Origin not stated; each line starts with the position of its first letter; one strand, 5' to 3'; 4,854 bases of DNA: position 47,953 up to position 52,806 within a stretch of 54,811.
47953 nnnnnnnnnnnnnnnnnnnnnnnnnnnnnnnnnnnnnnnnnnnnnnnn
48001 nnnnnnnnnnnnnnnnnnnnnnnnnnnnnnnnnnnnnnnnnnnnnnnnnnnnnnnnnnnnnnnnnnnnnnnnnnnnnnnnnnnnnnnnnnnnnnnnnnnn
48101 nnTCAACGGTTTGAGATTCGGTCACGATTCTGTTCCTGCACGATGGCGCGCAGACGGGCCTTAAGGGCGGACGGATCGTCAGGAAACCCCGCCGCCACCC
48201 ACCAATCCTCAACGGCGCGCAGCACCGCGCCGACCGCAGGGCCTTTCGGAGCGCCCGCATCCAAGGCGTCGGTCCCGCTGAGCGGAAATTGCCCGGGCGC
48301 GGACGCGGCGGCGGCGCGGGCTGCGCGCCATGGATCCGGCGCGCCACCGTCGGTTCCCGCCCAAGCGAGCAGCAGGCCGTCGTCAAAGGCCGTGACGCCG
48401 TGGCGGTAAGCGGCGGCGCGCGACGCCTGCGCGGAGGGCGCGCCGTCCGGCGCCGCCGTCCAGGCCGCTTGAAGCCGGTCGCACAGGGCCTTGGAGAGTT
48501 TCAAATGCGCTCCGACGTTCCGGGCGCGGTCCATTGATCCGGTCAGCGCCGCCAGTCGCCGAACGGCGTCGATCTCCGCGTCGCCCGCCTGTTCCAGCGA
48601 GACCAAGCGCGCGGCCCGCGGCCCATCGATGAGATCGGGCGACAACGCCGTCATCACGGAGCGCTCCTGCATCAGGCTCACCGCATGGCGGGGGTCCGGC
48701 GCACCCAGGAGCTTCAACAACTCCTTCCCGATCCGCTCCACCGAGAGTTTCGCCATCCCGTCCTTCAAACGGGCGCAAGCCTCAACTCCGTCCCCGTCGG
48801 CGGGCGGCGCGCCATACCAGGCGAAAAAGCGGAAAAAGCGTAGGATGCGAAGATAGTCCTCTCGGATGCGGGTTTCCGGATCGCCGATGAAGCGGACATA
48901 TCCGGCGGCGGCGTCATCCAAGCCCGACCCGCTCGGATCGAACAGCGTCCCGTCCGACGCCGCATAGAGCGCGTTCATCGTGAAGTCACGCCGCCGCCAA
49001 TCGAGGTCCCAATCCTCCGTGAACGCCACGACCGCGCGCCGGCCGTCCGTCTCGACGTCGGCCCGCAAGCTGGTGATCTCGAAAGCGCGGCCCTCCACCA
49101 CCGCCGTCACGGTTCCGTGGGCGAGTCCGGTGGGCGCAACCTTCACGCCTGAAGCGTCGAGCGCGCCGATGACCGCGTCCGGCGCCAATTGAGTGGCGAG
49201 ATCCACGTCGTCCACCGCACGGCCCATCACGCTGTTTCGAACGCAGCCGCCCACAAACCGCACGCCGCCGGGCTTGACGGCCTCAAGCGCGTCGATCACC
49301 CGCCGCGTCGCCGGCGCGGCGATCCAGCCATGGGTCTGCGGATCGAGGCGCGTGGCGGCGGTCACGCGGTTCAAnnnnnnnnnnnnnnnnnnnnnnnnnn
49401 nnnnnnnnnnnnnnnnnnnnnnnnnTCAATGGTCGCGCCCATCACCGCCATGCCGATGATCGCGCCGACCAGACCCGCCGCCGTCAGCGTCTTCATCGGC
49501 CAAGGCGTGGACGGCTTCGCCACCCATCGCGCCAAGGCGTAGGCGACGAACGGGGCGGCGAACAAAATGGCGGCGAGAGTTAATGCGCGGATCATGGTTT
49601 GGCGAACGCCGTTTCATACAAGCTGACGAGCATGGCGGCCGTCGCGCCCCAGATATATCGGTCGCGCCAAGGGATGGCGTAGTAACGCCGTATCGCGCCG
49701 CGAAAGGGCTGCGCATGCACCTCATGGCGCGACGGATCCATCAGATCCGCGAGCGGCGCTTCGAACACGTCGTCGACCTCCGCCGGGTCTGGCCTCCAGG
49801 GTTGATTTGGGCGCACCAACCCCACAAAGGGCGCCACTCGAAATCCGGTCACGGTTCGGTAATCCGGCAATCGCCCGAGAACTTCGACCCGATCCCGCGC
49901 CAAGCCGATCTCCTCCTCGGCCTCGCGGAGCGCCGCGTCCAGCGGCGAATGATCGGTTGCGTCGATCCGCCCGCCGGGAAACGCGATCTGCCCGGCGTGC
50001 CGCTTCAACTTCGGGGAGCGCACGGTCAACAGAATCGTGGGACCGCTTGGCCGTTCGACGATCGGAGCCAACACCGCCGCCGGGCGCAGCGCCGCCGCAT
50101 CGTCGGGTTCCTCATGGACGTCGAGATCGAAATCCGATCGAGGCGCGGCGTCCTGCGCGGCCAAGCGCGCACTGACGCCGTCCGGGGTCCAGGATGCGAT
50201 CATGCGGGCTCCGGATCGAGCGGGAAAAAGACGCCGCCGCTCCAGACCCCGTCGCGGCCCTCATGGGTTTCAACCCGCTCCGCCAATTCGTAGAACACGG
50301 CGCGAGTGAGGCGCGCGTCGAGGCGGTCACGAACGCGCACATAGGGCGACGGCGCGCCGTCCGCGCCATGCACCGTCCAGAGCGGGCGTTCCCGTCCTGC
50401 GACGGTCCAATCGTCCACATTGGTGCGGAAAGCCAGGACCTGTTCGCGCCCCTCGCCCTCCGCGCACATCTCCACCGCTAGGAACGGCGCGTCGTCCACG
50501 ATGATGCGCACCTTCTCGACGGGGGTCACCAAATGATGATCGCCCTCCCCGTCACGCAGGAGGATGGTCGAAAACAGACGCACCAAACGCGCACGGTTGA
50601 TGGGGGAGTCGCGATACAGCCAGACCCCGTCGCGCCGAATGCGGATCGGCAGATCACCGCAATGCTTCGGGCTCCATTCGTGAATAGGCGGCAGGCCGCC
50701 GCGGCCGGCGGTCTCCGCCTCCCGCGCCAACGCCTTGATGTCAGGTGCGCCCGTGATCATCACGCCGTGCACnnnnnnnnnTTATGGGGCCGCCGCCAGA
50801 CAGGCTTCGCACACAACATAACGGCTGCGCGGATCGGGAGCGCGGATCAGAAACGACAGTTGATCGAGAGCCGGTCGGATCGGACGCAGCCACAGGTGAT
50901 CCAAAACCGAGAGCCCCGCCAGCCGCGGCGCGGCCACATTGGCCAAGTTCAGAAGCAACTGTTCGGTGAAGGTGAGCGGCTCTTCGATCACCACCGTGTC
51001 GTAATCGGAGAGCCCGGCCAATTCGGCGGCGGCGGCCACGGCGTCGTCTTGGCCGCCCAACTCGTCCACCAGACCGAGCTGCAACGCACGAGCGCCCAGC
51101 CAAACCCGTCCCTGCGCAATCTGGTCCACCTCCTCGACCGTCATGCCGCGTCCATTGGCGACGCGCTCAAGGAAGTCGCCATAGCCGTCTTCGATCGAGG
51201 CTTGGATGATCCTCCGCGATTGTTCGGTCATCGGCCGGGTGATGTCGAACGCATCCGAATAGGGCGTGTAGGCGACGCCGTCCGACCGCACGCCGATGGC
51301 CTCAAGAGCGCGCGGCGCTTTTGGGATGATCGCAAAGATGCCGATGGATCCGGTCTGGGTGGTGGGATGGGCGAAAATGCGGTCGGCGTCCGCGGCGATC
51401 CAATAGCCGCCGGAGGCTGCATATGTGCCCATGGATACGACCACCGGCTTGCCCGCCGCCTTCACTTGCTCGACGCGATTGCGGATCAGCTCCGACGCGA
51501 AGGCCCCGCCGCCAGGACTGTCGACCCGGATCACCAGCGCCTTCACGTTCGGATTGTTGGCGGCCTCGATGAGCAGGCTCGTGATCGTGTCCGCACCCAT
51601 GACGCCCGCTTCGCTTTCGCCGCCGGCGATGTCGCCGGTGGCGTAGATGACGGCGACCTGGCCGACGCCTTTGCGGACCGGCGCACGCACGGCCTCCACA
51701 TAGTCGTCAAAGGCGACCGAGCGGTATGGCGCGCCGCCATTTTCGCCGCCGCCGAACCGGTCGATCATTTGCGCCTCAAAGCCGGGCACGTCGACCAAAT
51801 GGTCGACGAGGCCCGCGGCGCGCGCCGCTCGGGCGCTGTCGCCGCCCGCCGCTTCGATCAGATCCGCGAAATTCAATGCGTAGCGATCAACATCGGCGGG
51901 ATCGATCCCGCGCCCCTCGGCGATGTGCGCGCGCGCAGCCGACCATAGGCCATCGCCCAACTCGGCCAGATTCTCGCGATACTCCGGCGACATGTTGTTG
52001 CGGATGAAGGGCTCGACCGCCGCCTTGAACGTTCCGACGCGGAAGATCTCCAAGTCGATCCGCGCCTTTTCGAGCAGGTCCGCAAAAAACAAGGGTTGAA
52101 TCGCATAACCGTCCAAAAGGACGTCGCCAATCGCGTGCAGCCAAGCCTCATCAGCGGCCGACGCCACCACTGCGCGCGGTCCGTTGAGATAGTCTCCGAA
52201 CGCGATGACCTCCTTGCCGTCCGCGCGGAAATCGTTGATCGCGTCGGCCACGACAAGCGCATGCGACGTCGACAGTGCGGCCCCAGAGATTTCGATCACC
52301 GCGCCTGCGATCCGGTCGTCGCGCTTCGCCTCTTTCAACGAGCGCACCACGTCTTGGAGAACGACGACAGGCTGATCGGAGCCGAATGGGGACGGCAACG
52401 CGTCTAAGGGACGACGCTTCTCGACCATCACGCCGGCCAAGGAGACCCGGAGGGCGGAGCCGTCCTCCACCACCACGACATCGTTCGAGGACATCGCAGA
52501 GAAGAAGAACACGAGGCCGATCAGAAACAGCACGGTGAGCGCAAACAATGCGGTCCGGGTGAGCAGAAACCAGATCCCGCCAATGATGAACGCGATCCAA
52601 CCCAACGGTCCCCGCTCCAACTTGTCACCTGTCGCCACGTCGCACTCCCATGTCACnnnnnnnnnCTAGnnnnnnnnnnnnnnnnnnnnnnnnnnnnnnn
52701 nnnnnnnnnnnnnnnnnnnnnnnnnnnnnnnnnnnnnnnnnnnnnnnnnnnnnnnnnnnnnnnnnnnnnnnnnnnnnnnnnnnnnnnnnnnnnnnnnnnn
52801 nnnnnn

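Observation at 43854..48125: Translationally coupled Rieske oxygenase - sulfotransferase - PON-like propeller - SDR epimerase/dehydratase string appended to the cca operon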

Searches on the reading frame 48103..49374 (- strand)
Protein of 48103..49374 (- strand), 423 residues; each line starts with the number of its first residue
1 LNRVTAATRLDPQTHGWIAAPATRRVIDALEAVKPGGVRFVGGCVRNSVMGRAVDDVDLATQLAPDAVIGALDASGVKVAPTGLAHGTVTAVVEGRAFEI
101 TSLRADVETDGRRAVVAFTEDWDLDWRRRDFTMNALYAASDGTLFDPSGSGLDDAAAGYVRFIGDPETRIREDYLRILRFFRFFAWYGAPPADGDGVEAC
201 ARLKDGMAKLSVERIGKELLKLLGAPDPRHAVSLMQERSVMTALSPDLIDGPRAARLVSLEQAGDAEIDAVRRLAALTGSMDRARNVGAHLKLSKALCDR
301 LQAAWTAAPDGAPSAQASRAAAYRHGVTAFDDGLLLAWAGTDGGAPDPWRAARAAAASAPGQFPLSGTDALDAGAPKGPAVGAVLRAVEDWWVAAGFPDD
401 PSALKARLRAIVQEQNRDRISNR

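Call 5: search_protein_families(library=pfam, proteins=[window:48103-49374:-], max_evalue=0.01)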
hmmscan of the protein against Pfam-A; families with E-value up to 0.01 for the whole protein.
window:48103-49374:- (423 aa): 2 families
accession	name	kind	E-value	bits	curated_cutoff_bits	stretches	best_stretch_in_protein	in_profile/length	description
PF01743.26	PolyA_pol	-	2.1e-22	80.2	23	1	39-160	2-125/126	Poly A polymerase head domain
PF12627.12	PolyA_pol_RNAbd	-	2.7e-07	30.7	22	1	198-248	10-60/64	Probable RNA and SrmB- binding site of polymerase A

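Call 6: search_protein_families(library=ncbifam, proteins=[window:48103-49374:-], max_evalue=0.01)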
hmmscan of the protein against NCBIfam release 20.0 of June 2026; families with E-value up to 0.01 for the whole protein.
window:48103-49374:- (423 aa): 7 families
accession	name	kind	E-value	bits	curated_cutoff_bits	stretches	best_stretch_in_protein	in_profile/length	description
NF009814.0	PRK13299.1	equivalog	6.2e-42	144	290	1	40-394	25-376/396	CCA tRNA nucleotidyltransferase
TIGR02692.1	tRNA_CCA_actino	equivalog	8.2e-32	110.4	438.8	1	38-248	30-243/466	CCA tRNA nucleotidyltransferase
TIGR01942.1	pcnB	subfamily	4.3e-22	78.5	305.65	1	40-248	34-241/425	polynucleotide adenylyltransferase PcnB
NF008634.1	PRK11623.1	equivalog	3.8e-17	62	702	1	40-246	65-281/469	polynucleotide adenylyltransferase PcnB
NF008137.0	PRK10885.1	equivalog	2.9e-10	39.5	451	1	124-248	86-210/409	multifunctional CCA addition/repair protein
NF009813.0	PRK13298.1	equivalog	7.2e-05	21.8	606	1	125-187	87-145/417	tRNA CCA-pyrophosphorylase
NF041569.1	A-tRNAntase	equivalog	0.00013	20.3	1440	1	38-255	482-702/880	A-adding tRNA nucleotidyltransferase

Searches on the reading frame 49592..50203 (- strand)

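Call 15: search_protein_families(library=ncbifam, proteins=[window:49592-50203:-], max_evalue=0.00001)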
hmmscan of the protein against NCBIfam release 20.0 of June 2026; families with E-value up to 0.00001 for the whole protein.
window:49592-50203:- (203 aa): 1 family
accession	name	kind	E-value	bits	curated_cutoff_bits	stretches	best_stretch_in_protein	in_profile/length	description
NF007980.0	PRK10707.1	equivalog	5e-49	166.5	134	1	24-195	14-184/192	CoA pyrophosphatase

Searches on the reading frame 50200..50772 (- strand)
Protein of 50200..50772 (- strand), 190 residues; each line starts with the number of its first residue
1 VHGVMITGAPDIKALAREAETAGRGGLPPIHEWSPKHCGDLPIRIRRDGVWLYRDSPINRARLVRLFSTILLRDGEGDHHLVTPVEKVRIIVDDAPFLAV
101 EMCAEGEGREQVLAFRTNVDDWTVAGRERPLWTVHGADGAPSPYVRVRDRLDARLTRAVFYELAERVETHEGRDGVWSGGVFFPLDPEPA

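Call 15: search_protein_families(library=ncbifam, proteins=[window:50200-50772:-], max_evalue=0.00001)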
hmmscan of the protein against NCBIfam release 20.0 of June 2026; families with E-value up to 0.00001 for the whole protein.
window:50200-50772:- (190 aa): 0 families

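Call 45: search_protein_families(library=pfam, proteins=[window:50200-50772:-], max_evalue=0.001)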
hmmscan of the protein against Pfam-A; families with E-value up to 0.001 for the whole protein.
window:50200-50772:- (190 aa): 2 families
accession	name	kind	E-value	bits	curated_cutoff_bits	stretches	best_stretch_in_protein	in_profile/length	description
PF06938.16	DUF1285_N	-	1.8e-30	104.9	29.3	1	28-95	1-67/67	Domain of unknown function (DUF1285), N-terminal domain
PF21028.2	DUF1285_C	-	2.7e-30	104.9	29.3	1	96-185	1-95/95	Protein of unknown function (DUF1285), C-terminal domain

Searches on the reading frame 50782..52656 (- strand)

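Call 15: search_protein_families(library=ncbifam, proteins=[window:50782-52656:-], max_evalue=0.00001)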
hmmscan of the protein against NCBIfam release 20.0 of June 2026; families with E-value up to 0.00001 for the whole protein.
window:50782-52656:- (624 aa): 4 families
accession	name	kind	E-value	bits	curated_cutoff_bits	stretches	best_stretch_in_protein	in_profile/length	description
TIGR00705.1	SppA_67K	equivalog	8.6e-135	450.3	311.45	1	40-576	16-555/590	signal peptide peptidase SppA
NF008195.0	PRK10949.1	equivalog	2.7e-123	412.3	746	1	38-620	27-615/618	signal peptide peptidase SppA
TIGR00706.1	SppA_dom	equivalog_domain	4e-60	203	155.45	1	334-548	2-208/208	signal peptide peptidase SppA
NF008745.0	PRK11778.1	equivalog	4.3e-27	95.1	259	1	355-547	117-304/345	protease SohB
